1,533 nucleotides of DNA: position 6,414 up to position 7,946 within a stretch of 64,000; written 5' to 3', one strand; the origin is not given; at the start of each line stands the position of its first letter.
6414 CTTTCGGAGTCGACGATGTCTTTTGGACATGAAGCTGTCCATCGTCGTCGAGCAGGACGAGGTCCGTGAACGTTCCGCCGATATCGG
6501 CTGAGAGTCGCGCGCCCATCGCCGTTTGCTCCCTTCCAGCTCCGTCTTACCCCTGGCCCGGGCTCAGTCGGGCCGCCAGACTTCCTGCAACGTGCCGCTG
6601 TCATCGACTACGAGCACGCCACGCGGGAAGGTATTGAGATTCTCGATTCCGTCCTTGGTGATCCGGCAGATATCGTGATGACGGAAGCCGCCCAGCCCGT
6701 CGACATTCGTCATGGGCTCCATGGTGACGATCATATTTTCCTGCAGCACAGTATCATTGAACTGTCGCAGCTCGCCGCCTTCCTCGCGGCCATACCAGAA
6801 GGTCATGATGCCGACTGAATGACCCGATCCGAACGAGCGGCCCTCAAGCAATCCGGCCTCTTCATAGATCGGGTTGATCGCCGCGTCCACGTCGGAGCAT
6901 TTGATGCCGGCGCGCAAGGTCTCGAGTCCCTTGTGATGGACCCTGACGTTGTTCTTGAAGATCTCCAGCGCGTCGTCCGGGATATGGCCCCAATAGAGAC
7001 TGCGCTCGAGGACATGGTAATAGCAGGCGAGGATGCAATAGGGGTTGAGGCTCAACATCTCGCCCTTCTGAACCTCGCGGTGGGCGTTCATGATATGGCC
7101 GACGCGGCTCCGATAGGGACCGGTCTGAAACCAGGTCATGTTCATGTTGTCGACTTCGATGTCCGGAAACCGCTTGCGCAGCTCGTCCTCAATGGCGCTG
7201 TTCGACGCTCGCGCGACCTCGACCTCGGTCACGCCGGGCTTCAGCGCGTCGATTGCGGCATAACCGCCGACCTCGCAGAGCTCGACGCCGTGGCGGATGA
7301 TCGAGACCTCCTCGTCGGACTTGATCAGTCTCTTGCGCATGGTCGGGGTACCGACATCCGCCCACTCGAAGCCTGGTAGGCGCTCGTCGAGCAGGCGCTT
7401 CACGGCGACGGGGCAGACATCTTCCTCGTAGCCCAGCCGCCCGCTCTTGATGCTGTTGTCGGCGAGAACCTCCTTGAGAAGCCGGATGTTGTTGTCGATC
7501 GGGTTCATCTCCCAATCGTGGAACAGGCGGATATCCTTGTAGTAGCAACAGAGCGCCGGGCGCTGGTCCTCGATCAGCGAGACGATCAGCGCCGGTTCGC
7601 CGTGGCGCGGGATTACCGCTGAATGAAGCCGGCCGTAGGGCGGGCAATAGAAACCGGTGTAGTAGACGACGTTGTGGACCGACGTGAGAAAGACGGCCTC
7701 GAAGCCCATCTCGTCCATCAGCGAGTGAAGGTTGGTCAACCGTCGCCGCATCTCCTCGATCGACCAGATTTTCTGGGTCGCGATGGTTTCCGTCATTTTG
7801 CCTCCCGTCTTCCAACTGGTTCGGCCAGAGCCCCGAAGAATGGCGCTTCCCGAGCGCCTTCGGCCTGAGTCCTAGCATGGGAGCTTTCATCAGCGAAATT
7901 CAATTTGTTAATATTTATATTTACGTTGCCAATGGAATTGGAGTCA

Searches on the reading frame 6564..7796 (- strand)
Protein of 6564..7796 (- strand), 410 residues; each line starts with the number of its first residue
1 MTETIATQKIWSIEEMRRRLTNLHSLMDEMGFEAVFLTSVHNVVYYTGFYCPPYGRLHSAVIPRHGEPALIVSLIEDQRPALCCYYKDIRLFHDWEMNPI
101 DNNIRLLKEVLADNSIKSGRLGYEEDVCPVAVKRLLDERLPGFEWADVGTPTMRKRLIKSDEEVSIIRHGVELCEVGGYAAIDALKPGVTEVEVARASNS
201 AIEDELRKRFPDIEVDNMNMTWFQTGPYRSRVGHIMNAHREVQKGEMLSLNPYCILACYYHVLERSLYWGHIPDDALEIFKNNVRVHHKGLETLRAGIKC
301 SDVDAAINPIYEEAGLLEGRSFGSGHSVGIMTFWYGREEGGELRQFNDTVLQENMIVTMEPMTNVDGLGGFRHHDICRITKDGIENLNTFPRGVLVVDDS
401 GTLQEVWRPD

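Call 4: search_protein_families(library=pfam, proteins=[window:6564-7796:-])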
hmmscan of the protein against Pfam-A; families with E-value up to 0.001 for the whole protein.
window:6564-7796:- (410 aa): 2 families
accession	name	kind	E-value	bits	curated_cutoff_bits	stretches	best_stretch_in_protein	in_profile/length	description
PF00557.29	Peptidase_M24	-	1.9e-21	77.2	23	1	167-381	3-208/208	Metallopeptidase family M24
PF01321.24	Creatinase_N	-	5.3e-14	53.3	22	1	19-158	1-128/128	Creatinase/Prolidase N-terminal domain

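Call 6: search_protein_families(library=ncbifam, proteins=[window:6564-7796:-])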
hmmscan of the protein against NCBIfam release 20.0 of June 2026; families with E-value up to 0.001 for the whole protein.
window:6564-7796:- (410 aa): 10 families
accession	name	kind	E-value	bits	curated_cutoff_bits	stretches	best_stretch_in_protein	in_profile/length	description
NF038259.1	ectoine_DoeA_2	exception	1.8e-27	96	575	1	11-394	9-383/386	ectoine hydrolase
NF040821.1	dipep_PepQ_Arch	equivalog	1.8e-22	79.9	630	1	153-389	117-340/346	Xaa-Pro dipeptidase PepQ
NF007310.0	PRK09795.1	equivalog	1.1e-15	57.3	393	1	154-397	123-358/361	aminopeptidase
TIGR02993.1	ectoine_eutD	equivalog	1.2e-15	57.6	613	1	11-398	6-391/391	ectoine hydrolase DoeA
NF011174.0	PRK14576.1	subfamily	4.5e-11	42.2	487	1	98-392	117-399/405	putative endopeptidase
NF011173.0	PRK14575.1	equivalog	5.8e-11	42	850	1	99-395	119-403/406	putative peptidase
NF011720.0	PRK15173.1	subfamily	7.7e-11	41.6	420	1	99-395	56-340/343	peptidase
NF008970.0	PRK12318.1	equivalog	1.9e-07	30.6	267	1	229-366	113-247/291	methionyl aminopeptidase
TIGR00500.1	met_pdase_I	equivalog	2.2e-07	30.6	171.35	1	158-366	3-206/247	type I methionyl aminopeptidase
NF043017.1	DimsulpropLyDddP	equivalog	0.00015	20.7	600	1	139-391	186-437/443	dimethylsulfonioproprionate lyase DddP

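Call 28: search_solved_structures(query=window:6564-7796:-, max_evalue=0.00001)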
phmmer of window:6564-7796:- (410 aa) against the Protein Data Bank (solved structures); distinct sequences matched with E-value up to 0.00001: 25.
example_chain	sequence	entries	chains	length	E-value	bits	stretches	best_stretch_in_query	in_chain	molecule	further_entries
7yto_D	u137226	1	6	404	5.7e-75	255.9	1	12-393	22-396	Creatine amidinohydrolase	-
1chm_A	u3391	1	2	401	3.8e-67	230.1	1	10-393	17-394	CREATINE AMIDINOHYDROLASE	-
1kp0_A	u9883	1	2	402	2e-65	224.5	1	11-393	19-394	CREATINE AMIDINOHYDROLASE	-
3q6d_A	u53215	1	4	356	7.6e-19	71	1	119-396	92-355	Proline dipeptidase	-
1wy2_A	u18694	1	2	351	1.3e-18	70.2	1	144-391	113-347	Xaa-Pro dipeptidase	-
1pv9_A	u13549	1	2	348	1.6e-17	66.7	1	153-392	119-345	Xaa-Pro dipeptidase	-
2zsg_A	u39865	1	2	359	8.8e-15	57.6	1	26-397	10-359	Aminopeptidase P, putative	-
5giu_A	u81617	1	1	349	3e-14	55.9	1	114-388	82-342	Proline dipeptidase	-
5cdl_A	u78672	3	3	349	3e-14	55.8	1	114-388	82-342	Proline dipeptidase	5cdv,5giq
7k3u_A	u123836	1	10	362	7.7e-13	51.2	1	22-389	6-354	Aminopeptidase P family protein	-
7n02_A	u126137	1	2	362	1.4e-12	50.3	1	22-389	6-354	Aminopeptidase P family protein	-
4zng_C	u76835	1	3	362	1.5e-12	50.3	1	22-389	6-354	Prolidase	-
6xmr_A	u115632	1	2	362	5.2e-12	48.5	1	22-389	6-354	Aminopeptidase P family protein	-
5cnx_A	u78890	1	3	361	1.3e-10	43.9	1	150-397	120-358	Aminopeptidase YpdF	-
1wn1_A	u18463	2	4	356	4.3e-10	42.2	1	20-378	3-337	dipeptidase | 356aa long hypothetical dipeptidase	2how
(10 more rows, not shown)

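Call 44: find_homologous_proteins(query=window:6564-7796:-, max_evalue=1e-60)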
Query window:6564-7796:- (410 aa): 38 proteins with E <= 1e-60 among 5044 candidates.
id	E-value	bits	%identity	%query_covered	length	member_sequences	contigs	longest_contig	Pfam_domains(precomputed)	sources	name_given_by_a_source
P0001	1.4e-256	869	89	100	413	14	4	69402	PF01321.25,PF00557.30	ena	-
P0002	8.8e-221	751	77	100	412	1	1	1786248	PF01321.25,PF00557.30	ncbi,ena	-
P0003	4.3e-219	746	76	100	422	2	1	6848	PF01321.25,PF00557.30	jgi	-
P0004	2.1e-218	743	75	100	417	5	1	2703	PF01321.25,PF00557.30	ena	-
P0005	9.5e-218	741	75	100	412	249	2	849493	PF01321.25,PF00557.30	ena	-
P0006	1.5e-216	737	73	100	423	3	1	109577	PF01321.25,PF00557.30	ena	-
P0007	3.6e-215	733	75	100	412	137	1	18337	PF01321.25,PF00557.30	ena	-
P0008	5.7e-213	725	75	99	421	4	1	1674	PF01321.25,PF00557.30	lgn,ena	-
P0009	3.0e-209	713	74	96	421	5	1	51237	PF01321.25,PF00557.30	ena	-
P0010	4.3e-203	693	69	100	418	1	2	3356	PF01321.25,PF00557.30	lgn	-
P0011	5.2e-202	689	70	100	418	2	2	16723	PF01321.25,PF00557.30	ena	-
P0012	8.7e-202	689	70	100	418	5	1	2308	PF01321.25,PF00557.30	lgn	-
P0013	3.1e-201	687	69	100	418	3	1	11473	PF01321.25,PF00557.30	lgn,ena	-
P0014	1.5e-199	681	69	100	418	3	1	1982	PF01321.25,PF00557.30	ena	-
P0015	2.6e-199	680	69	100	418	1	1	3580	PF01321.25,PF00557.30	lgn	-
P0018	2.9e-195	667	69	100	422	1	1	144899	PF01321.25,PF00557.30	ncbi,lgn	-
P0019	7.4e-194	662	66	100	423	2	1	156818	PF01321.25,PF00557.30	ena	-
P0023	1.3e-188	645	65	100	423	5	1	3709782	PF01321.25,PF00557.30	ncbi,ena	-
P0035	9.4e-124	432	48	95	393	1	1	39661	PF01321.25,PF00557.30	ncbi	-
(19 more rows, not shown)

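Call 45: find_encoding_contigs(protein=P0002, flank=10000, max_places=1)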
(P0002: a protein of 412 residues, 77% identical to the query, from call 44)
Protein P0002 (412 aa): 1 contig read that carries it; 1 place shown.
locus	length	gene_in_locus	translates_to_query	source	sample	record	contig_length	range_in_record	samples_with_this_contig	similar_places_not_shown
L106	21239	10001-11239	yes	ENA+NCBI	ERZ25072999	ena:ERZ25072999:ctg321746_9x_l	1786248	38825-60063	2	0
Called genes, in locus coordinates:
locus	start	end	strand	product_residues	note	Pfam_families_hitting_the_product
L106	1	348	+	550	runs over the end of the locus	PF02776:TPP_enzyme_N, PF00205:TPP_enzyme_M, PF02775:TPP_enzyme_C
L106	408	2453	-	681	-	PF05378:Hydant_A_N, PF01968:Hydantoinase_A, PF19278:Hydant_A_C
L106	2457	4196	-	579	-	PF02538:Hydantoinase_B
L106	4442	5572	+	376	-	PF04389:Peptidase_M28 (weak), PF01546:Peptidase_M20, PF07687:M20_dimer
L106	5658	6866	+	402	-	PF00557:Peptidase_M24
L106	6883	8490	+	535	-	-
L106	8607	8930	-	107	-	-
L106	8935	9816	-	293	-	PF00126:HTH_1, PF03466:LysR_substrate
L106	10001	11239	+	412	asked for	PF01321:Creatinase_N, PF00557:Peptidase_M24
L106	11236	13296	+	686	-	PF05378:Hydant_A_N, PF01968:Hydantoinase_A, PF19278:Hydant_A_C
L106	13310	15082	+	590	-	PF02538:Hydantoinase_B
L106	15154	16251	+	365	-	PF02608:Bmp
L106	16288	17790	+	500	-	PF00005:ABC_tran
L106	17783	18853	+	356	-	PF02653:BPD_transp_2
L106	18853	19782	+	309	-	PF02653:BPD_transp_2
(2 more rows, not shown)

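Call 46: find_encoding_contigs(protein=P0023, flank=10000, max_places=1)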
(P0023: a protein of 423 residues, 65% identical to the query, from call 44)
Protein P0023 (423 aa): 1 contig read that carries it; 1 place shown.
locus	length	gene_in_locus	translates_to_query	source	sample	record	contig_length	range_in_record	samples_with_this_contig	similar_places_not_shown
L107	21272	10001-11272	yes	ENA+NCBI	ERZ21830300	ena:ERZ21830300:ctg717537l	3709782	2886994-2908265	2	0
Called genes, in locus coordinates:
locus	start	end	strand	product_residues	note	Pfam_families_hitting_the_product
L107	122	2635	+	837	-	PF23376:Fn3_VIN3 (faint), PF28033:Fn3_ROS1 (faint), PF25059:FN3_DSCAM-DSCAML_C (faint), PF21605:CRLF2-like_D2 (faint), PF25788:Ig_Rha78A_N (faint), PF00041:fn3, PF16656:Pur_ac_phosph_N (weak)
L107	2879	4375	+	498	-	PF00665:rve (weak), PF22483:Mu-transpos_C_2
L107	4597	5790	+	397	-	PF13683:rve_3 (faint), PF00665:rve, PF22483:Mu-transpos_C_2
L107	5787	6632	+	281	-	PF01695:IstB_IS21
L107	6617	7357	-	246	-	-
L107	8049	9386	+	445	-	PF03797:Autotransporter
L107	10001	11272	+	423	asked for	PF01321:Creatinase_N, PF00557:Peptidase_M24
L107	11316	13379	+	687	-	PF05378:Hydant_A_N, PF01968:Hydantoinase_A, PF19278:Hydant_A_C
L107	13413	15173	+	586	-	PF02538:Hydantoinase_B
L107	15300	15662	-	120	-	-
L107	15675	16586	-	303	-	PF00126:HTH_1, PF03466:LysR_substrate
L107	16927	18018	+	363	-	PF02608:Bmp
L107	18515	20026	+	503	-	PF00005:ABC_tran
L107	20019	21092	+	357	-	PF02653:BPD_transp_2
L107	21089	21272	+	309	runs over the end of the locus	PF02653:BPD_transp_2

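Call 47: find_encoding_contigs(protein=P0018, flank=10000, max_places=1)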
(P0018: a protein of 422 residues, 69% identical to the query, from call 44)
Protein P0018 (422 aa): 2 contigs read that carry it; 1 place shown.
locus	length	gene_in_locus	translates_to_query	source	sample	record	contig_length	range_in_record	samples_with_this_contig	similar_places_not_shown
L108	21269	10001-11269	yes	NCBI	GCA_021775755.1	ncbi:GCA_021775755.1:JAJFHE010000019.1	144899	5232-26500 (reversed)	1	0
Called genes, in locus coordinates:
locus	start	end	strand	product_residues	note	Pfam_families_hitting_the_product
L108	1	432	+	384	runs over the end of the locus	PF00005:ABC_tran, PF13304:AAA_21 (faint), PF08402:TOBE_2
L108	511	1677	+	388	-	PF01547:SBP_bac_1, PF13416:SBP_bac_8, PF13531:SBP_bac_11 (weak), PF13343:SBP_bac_6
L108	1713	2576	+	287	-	PF00528:BPD_transp_1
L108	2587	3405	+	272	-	PF00528:BPD_transp_1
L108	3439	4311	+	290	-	PF08450:SGL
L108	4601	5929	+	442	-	PF03447:NAD_binding_3, PF00742:Homoserine_dh, PF01842:ACT (weak)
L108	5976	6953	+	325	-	PF03320:FBPase_glpX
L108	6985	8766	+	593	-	PF01368:DHH, PF02272:DHHA1, PF17768:RecJ_OB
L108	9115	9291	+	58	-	-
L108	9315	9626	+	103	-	PF00239:Resolvase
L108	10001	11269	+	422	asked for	PF01321:Creatinase_N, PF00557:Peptidase_M24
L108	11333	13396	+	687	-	PF05378:Hydant_A_N, PF01968:Hydantoinase_A, PF19278:Hydant_A_C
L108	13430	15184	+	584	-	PF02538:Hydantoinase_B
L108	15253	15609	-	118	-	-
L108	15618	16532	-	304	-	PF00126:HTH_1, PF03466:LysR_substrate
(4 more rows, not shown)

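Call 60: find_encoding_contigs(protein=P0001, flank=10000, max_places=1)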
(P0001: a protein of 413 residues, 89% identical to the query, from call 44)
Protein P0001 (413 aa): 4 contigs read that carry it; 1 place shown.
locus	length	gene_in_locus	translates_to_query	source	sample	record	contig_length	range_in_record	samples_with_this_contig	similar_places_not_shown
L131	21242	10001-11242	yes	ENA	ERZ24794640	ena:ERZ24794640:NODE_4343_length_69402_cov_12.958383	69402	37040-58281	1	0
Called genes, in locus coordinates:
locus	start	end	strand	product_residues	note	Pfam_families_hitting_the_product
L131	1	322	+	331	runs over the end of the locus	-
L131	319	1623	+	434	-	PF01546:Peptidase_M20, PF07687:M20_dimer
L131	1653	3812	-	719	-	PF00724:Oxidored_FMN, PF07992:Pyr_redox_2, PF13450:NAD_binding_8 (weak), PF22620:OYE-like_second_a-b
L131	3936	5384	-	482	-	PF01053:Cys_Met_Meta_PP, PF00266:Aminotran_5 (faint), PF01041:DegT_DnrJ_EryC1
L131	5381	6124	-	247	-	PF02629:CoA_binding (weak), PF13380:CoA_binding_2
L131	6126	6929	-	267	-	PF00378:ECH_1, PF16113:ECH_2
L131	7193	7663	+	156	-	PF00572:Ribosomal_L13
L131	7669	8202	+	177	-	PF00380:Ribosomal_S9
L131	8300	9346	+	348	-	PF01118:Semialdhyde_dh, PF22698:Semialdhyde_dhC_1, PF02774:Semialdhyde_dhC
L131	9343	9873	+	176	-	PF25084:LbH_EIF2B (faint), PF25087:GMPPB_C (weak), PF00132:Hexapep (weak)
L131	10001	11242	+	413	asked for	PF01321:Creatinase_N, PF00557:Peptidase_M24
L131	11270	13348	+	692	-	PF05378:Hydant_A_N, PF01968:Hydantoinase_A, PF19278:Hydant_A_C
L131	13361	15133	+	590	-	PF02538:Hydantoinase_B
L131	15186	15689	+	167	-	PF04266:ASCH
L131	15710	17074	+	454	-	PF01979:Amidohydro_1, PF07969:Amidohydro_3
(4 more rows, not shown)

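Call 61: find_encoding_contigs(protein=P0005, flank=10000, max_places=1)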
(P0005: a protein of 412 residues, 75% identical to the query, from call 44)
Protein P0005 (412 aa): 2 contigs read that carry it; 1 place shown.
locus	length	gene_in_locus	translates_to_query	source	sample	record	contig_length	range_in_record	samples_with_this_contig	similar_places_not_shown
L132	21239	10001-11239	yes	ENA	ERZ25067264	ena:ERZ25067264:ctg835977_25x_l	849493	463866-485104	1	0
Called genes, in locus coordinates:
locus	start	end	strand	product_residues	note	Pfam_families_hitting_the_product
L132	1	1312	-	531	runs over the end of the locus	PF00118:Cpn60_TCP1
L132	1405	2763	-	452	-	PF13416:SBP_bac_8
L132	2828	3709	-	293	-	PF00528:BPD_transp_1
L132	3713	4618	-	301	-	PF00528:BPD_transp_1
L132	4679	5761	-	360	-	PF00005:ABC_tran, PF08402:TOBE_2 (faint)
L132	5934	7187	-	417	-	PF07969:Amidohydro_3 (weak), PF01979:Amidohydro_1, PF07969:Amidohydro_3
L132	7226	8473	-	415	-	PF00557:Peptidase_M24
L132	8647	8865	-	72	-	-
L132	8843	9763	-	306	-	PF00126:HTH_1, PF03466:LysR_substrate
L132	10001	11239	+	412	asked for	PF01321:Creatinase_N, PF00557:Peptidase_M24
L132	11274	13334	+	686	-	PF05378:Hydant_A_N, PF01968:Hydantoinase_A, PF19278:Hydant_A_C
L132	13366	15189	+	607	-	PF02538:Hydantoinase_B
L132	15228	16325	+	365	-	PF02608:Bmp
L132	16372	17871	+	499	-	PF00005:ABC_tran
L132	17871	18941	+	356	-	PF02653:BPD_transp_2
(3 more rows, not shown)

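Call 62: find_encoding_contigs(protein=P0019, flank=10000, max_places=1)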
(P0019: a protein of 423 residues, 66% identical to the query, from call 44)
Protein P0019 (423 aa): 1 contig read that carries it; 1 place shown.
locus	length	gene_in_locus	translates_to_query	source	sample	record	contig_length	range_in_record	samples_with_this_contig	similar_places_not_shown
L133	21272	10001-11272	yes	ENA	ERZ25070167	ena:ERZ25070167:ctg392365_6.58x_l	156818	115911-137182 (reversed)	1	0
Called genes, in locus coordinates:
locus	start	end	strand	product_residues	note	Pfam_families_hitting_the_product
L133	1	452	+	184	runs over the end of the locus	PF13519:VWA_2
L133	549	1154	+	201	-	PF02572:CobA_CobO_BtuR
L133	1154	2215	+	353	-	PF00155:Aminotran_1_2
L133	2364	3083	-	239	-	PF09490:CbtA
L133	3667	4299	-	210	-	PF00881:Nitroreductase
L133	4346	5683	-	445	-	PF01656:CbiA, PF13500:AAA_26, PF07685:GATase_3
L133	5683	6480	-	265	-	PF00590:TP_methylase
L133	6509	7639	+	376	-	PF01888:CbiD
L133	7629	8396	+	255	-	PF02571:CbiJ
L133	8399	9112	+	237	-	PF03824:NicO (weak)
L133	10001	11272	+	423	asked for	PF01321:Creatinase_N, PF00557:Peptidase_M24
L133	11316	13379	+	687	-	PF05378:Hydant_A_N, PF01968:Hydantoinase_A, PF19278:Hydant_A_C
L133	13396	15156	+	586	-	PF02538:Hydantoinase_B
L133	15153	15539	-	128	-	-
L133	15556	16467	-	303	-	PF00126:HTH_1, PF03466:LysR_substrate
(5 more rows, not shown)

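Call 63: find_encoding_contigs(protein=P0035, flank=10000, max_places=1)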
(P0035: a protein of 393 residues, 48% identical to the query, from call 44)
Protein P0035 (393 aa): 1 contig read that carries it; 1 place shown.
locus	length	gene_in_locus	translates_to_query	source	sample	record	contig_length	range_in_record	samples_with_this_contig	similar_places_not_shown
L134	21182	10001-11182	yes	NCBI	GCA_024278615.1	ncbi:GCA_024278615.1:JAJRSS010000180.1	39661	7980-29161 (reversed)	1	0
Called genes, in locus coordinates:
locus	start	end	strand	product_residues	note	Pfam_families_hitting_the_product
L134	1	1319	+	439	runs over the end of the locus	PF21088:MS_channel_1st, PF00924:MS_channel_2nd, PF21082:MS_channel_3rd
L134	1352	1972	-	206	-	PF00160:Pro_isomerase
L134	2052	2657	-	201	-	PF04344:CheZ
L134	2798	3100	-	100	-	-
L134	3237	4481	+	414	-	PF13660:DUF4147, PF05161:MOFRL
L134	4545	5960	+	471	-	PF00224:PK, PF02887:PK_C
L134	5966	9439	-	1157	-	PF02775:TPP_enzyme_C (faint), PF01558:POR, PF20169:DUF6537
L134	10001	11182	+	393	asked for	PF01321:Creatinase_N, PF00557:Peptidase_M24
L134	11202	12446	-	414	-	PF18130:ATPgrasp_N, PF13535:ATP-grasp_4, PF18603:LAL_C2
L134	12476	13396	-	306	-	PF08712:Nfu_N, PF01106:NifU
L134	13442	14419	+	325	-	PF00892:EamA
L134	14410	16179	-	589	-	PF00501:AMP-binding, PF23562:AMP-binding_C_3 (weak)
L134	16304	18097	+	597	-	PF08439:Peptidase_M3_N, PF01432:Peptidase_M3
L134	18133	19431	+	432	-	PF00211:Guanylate_cyc (weak)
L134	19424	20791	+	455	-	PF03109:ABC1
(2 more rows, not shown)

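Call 75: search_solved_structures(query=window:6564-7796:-, max_evalue=1e-60, show_alignments=2)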
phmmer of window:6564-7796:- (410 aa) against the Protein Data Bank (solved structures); distinct sequences matched with E-value up to 1e-60: 3.
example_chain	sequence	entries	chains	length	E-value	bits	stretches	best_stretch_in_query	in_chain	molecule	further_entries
7yto_D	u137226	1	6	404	5.7e-75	255.9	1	12-393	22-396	Creatine amidinohydrolase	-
1chm_A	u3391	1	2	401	3.8e-67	230.1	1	10-393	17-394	CREATINE AMIDINOHYDROLASE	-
1kp0_A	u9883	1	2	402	2e-65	224.5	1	11-393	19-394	CREATINE AMIDINOHYDROLASE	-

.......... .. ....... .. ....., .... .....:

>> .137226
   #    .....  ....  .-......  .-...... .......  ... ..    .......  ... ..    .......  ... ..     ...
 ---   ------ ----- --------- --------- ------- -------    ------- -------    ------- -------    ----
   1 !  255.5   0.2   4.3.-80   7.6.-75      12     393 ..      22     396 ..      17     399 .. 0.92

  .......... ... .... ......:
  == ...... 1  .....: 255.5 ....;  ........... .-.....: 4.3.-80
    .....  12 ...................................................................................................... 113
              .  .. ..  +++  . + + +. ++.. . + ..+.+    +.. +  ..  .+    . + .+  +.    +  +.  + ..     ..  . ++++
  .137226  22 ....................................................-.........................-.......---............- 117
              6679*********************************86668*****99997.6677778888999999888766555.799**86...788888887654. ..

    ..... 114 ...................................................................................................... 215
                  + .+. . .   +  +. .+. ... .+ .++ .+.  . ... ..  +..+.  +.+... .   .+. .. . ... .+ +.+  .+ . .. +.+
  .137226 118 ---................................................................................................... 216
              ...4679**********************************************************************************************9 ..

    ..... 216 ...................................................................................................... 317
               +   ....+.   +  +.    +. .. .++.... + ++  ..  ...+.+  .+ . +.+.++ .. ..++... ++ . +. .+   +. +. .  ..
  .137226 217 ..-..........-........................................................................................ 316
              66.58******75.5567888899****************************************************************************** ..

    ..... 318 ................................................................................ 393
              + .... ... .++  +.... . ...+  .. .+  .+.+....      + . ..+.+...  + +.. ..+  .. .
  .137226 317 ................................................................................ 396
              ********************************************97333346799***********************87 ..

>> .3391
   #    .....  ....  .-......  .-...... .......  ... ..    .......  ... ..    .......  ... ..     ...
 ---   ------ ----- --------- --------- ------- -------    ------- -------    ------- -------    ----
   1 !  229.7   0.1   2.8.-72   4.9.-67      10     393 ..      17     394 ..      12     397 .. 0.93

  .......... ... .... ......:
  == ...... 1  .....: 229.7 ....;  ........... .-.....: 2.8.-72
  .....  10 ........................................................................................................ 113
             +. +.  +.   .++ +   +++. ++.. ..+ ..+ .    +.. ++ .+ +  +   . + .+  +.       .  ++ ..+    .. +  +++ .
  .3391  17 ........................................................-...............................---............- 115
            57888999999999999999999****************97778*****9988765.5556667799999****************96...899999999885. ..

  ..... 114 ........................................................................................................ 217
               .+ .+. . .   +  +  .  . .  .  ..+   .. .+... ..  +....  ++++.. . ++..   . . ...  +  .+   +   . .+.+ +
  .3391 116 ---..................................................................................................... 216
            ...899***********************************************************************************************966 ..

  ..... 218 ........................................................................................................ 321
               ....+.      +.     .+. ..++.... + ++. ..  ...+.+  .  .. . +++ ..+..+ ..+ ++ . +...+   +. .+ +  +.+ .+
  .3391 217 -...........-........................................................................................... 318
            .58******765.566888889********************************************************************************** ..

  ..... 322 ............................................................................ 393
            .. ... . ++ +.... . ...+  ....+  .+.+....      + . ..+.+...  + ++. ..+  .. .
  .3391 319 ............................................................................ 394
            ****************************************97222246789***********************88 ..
